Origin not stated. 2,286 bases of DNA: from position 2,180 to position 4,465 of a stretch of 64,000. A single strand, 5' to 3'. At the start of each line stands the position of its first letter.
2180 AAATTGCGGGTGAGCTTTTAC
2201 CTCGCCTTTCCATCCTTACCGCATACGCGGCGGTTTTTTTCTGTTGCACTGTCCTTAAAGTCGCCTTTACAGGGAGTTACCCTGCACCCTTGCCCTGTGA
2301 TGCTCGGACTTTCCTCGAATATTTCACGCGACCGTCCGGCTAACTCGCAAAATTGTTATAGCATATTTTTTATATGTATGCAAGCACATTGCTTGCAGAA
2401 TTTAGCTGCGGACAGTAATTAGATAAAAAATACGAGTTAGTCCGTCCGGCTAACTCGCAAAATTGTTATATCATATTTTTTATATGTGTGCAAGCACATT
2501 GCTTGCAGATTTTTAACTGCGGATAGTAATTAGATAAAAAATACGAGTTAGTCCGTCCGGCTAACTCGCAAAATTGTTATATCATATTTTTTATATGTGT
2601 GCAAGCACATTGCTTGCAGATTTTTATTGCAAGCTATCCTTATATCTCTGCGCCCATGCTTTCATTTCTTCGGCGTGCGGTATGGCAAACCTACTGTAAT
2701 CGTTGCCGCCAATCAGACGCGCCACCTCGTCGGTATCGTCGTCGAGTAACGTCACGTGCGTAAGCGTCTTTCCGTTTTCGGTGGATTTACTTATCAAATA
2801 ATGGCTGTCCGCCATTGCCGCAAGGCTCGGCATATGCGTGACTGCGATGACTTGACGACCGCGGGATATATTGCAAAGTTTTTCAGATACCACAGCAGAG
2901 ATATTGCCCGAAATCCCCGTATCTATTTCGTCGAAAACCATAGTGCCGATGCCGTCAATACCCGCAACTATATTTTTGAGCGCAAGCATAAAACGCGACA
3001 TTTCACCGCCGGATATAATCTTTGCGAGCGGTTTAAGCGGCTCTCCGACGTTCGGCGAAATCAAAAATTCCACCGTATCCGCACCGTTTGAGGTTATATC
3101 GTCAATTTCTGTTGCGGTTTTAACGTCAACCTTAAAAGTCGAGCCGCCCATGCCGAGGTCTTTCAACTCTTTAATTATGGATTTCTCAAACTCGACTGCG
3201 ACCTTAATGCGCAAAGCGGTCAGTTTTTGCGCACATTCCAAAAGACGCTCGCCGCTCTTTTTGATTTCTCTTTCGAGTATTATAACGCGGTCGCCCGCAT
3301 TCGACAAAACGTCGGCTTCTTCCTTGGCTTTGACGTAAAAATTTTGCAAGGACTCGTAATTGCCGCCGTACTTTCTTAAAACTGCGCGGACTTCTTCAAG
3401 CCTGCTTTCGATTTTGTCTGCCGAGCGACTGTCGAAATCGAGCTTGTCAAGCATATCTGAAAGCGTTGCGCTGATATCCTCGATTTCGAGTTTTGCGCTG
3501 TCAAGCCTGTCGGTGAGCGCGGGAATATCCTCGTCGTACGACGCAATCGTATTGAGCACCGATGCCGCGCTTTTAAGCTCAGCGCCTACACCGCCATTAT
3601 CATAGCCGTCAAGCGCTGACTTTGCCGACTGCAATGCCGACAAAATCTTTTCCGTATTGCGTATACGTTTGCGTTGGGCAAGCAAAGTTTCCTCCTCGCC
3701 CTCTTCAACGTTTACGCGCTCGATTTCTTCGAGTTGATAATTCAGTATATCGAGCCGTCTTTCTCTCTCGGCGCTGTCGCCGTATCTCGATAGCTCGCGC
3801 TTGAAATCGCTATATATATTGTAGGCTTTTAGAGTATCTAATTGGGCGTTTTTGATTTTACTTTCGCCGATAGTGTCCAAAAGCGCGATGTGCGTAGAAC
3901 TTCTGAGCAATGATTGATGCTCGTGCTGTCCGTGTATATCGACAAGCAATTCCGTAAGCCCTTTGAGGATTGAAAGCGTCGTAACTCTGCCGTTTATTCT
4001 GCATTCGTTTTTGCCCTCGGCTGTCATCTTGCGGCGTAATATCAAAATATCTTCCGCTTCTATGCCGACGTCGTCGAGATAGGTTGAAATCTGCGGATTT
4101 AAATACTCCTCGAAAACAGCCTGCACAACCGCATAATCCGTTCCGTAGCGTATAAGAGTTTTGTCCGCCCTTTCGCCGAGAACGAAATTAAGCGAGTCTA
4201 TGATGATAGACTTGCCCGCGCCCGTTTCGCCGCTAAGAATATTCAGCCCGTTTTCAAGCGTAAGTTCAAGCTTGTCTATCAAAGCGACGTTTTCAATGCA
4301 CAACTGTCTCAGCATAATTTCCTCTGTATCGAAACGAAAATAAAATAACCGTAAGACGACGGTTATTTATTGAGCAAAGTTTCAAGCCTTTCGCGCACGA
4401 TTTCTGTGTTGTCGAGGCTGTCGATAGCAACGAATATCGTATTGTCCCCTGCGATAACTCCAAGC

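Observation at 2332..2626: Triplicated rnpB promoter module in which upstream copies end in a hairpin that mimics RNase P helix P1 plus a U tract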

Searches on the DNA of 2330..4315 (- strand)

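Call 13: search_rna_families(sources=[L001, L002, L003, L004, L005, L006, L007, L008, L009, L010, L011, L012, L013, L015], threshold=gathering)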
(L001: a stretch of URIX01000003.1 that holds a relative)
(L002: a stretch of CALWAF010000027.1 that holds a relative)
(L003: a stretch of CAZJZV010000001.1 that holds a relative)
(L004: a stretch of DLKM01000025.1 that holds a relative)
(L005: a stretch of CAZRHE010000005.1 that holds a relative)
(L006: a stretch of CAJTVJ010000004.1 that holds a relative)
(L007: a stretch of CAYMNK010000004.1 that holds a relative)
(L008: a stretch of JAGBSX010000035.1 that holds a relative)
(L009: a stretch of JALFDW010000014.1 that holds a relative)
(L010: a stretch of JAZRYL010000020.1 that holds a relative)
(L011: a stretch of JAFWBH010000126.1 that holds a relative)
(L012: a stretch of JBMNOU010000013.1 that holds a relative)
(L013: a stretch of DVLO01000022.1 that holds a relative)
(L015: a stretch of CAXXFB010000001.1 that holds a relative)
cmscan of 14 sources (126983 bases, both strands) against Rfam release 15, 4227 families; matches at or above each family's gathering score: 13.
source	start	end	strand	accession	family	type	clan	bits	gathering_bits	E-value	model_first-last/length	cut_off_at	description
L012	601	1220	+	RF01071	OLE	Gene;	-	485.7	50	3.7e-139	1-616/616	no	Ornate Large Extremophilic RNA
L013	420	1027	+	RF01071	OLE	Gene;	-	450.4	50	1.1e-128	1-616/616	no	Ornate Large Extremophilic RNA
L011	374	987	+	RF01071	OLE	Gene;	-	437.6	50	6.9e-125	1-616/616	no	Ornate Large Extremophilic RNA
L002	273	878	+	RF01071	OLE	Gene;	-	431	50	6.2e-123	1-616/616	no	Ornate Large Extremophilic RNA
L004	1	552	+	RF01071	OLE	Gene;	-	368.4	50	2.3e-104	53-616/616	5'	Ornate Large Extremophilic RNA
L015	1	529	+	RF01071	OLE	Gene;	-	356.3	50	9.1e-101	115-616/616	5'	Ornate Large Extremophilic RNA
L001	1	463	+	RF01071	OLE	Gene;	-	291.6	50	1.4e-81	137-616/616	5'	Ornate Large Extremophilic RNA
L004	6384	6706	+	RF00010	RNaseP_bact_a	Gene; ribozyme;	CL00002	249.6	100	8.5e-80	1-367/367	no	Bacterial RNase P class A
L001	5874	6194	-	RF00010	RNaseP_bact_a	Gene; ribozyme;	CL00002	245.9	100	1.6e-78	1-367/367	no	Bacterial RNase P class A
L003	6009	6334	+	RF00010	RNaseP_bact_a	Gene; ribozyme;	CL00002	238.1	100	6.7e-76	1-367/367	no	Bacterial RNase P class A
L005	5797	6121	+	RF00010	RNaseP_bact_a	Gene; ribozyme;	CL00002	237.1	100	1.4e-75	1-367/367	no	Bacterial RNase P class A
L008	1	249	+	RF01071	OLE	Gene;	-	161.1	50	7.7e-43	366-616/616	5'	Ornate Large Extremophilic RNA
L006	9548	9619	-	RF00005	tRNA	Gene; tRNA;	CL00001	63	29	5.2e-11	1-71/71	no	tRNA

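Call 33: search_rna_families(sources=[L088, L089, L090, L082, L084, L085, L086], threshold=gathering)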
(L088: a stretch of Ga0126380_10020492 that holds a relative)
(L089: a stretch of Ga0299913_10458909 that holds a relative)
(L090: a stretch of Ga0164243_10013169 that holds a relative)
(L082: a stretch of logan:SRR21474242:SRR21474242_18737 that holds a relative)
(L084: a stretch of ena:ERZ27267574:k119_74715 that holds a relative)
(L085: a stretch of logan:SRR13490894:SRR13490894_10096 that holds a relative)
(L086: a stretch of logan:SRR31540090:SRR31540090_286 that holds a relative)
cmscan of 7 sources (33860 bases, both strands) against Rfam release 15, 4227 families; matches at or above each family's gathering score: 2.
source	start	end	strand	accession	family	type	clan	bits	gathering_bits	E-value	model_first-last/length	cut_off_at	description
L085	4270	4434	+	RF00010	RNaseP_bact_a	Gene; ribozyme;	CL00002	124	100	8.9e-38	1-180/367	3'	Bacterial RNase P class A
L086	4287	4444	+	RF00010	RNaseP_bact_a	Gene; ribozyme;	CL00002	119.8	100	2.2e-36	1-175/367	3'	Bacterial RNase P class A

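Call 59: search_rna_families(source=window, start=2330, end=2660, threshold=evalue, max_evalue=10)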
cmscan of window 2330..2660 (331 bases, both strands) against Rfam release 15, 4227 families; matches with E-value up to 10: 20.
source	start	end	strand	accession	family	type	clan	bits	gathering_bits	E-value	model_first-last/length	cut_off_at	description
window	2402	2516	+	RF01775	RsaOG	Gene; sRNA;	-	26.3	50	0.036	1-147/147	no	RNA S.aureus Orsay G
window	2392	2480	-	RF03151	cyano-S1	Cis-reg; leader;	-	21.4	39.9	0.063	1-81/81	no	Cyanobacterial ribosomal protein S1 leader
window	2507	2598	-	RF03162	TD-2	Gene; sRNA;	CL00124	21.4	48.7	0.61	1-98/98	no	TD-2 RNA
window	2513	2596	+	RF03162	TD-2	Gene; sRNA;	CL00124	21.3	48.7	0.62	1-98/98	no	TD-2 RNA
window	2502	2591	-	RF03151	cyano-S1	Cis-reg; leader;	-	20.8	39.9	0.09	1-81/81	no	Cyanobacterial ribosomal protein S1 leader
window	2397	2592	-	RF01459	rliE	Gene; sRNA;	-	19.8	90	0.42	1-222/222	no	Listeria sRNA rliE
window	2425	2554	-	RF02747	FtrA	Gene; sRNA;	-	19.3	134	1.9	1-111/111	no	Francisella sRNA A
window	2402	2485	+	RF03162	TD-2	Gene; sRNA;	CL00124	19.1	48.7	1.8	1-98/98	no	TD-2 RNA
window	2423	2580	-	RF01582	RUF4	Gene; sRNA;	-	18.8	55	0.17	1-277/277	no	RNA of unknown function RUF4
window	2397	2487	-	RF03162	TD-2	Gene; sRNA;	CL00124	18.5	48.7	2.4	1-98/98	no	TD-2 RNA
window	2534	2644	+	RF02449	ncr1015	Gene; sRNA;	-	16.6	60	8.7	1-121/121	no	Bacillus sRNA ncr1015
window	2416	2560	+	RF01459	rliE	Gene; sRNA;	-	16.2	90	2.3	1-222/222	no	Listeria sRNA rliE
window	2485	2575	+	RF00421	SNORA32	Gene; snRNA; snoRNA; HACA-box;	-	15.9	60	6.2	1-121/121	no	Small nucleolar RNA SNORA32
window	2484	2627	+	RF02834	VqmR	Gene; sRNA;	-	15.2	76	1.5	1-154/154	no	Vibrio RNA VqmR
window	2345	2496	-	RF01578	RUF1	Gene; sRNA;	-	14.9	70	1.6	1-264/264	no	Plasmodium RNA of unkown function RUF1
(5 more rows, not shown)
